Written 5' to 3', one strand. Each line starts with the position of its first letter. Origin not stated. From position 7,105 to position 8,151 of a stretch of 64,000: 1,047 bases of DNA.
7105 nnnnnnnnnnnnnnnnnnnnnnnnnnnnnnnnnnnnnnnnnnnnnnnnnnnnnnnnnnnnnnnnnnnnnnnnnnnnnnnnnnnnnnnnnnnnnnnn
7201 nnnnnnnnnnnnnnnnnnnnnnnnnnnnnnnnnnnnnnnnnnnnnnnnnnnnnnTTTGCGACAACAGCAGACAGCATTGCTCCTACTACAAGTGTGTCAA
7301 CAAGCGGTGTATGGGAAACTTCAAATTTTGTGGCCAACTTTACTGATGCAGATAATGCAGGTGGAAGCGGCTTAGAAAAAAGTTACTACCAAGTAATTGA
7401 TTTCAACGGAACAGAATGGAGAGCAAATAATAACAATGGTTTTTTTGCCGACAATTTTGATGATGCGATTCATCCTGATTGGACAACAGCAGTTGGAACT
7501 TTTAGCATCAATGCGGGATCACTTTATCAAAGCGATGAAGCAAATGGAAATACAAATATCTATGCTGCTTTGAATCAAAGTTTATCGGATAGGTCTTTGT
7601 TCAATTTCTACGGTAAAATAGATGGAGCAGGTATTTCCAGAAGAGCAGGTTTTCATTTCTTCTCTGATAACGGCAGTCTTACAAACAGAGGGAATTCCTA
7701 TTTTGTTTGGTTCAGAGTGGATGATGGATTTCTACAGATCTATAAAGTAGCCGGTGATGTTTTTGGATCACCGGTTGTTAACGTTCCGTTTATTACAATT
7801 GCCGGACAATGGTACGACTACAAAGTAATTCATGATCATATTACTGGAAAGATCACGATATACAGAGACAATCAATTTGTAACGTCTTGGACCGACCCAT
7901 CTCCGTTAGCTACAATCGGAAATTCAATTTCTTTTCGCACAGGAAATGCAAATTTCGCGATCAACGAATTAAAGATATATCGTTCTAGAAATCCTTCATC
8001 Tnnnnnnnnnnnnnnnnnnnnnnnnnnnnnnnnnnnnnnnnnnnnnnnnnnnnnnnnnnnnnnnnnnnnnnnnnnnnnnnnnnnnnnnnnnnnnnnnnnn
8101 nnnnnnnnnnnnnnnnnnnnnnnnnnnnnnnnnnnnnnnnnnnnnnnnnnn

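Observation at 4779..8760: T9SS-secreted PGRP/amidase_2-type peptidoglycan amidase preceded by YkoF-like and Cys-less thioredoxin-like lipoprotein genes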

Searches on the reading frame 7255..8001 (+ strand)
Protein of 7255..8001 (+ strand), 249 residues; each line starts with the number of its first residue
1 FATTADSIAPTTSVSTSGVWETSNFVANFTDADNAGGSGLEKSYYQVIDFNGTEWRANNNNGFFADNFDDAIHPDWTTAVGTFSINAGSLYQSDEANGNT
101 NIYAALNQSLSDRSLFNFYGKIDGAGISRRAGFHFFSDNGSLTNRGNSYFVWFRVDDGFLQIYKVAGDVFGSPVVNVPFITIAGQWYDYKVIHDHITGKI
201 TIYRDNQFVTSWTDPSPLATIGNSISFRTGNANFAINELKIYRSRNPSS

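Call 66: search_protein_representatives(protein=window:7255-8001:+)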
Query: 249 residues. Proteins with E-value up to 0.001 (for the whole library): 403; up to 1e-10: 331; up to 1e-30: 232. The best 150 are listed.
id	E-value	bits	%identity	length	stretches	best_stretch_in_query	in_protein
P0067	9.0e-141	483.9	49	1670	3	4-247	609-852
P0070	2.6e-139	479.2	50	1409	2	5-246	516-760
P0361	2.0e-137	472.9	49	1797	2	5-247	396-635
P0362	1.9e-135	466.5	47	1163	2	6-248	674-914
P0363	4.0e-133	458.9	47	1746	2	4-247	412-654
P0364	2.2e-131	453.2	49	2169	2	6-248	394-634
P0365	2.1e-126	436.9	48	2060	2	5-248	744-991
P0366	3.1e-126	436.3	46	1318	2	6-246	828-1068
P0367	4.2e-125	432.6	46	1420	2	6-247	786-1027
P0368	2.0e-120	417.3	48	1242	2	7-249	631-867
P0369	3.7e-118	409.8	43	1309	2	6-247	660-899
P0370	4.7e-117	406.2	46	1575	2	6-245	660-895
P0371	1.3e-116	404.8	45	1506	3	9-248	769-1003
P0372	5.0e-116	402.9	46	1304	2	6-246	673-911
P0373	7.5e-112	389.2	38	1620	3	5-247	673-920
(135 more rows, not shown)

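Call 68: search_protein_families(library=pfam, alignment_id=A7, max_evalue=0.00001)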
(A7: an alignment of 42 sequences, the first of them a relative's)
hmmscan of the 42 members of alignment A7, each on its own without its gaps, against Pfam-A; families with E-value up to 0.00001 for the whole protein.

A. member 1, P0362 (1163 aa): 2 families
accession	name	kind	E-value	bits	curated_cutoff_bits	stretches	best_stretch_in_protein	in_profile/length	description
PF18962.6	Por_Secre_tail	-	4e-14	53.1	27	1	1086-1161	1-75/75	Secretion system C-terminal sorting domain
PF01510.30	Amidase_2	-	1.4e-11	45.3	26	1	215-359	6-131/131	N-acetylmuramoyl-L-alanine amidase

B. families by the number of members that match (of 42 scanned): 14 families
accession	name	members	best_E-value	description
PF18962.6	Por_Secre_tail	29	3.2e-14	Secretion system C-terminal sorting domain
PF01510.30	Amidase_2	25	1.9e-23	N-acetylmuramoyl-L-alanine amidase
PF00431.26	CUB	18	3.8e-38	CUB domain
PF18911.6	PKD_4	16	4.2e-37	PKD domain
PF00801.26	PKD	16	3e-24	PKD domain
PF00041.27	fn3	5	1.8e-09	Fibronectin type III domain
PF06439.18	3keto-disac_hyd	4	1.4e-08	3-keto-disaccharide hydrolase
PF25275.1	Golvesin_C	3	5e-19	Golvesin C-terminal domain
PF13529.12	Peptidase_C39_2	3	2.5e-07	Peptidase_C39 like family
PF01183.26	Glyco_hydro_25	1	2.3e-38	Glycosyl hydrolases family 25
PF00704.34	Glyco_hydro_18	1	1.7e-34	Glycosyl hydrolases family 18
PF01551.29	Peptidase_M23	1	4.1e-23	Peptidase family M23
PF19408.5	PKD_6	1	2.2e-22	PKD-like domain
PF25174.1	Beta-prop_THOC3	1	9e-06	THOC3 beta-propeller domain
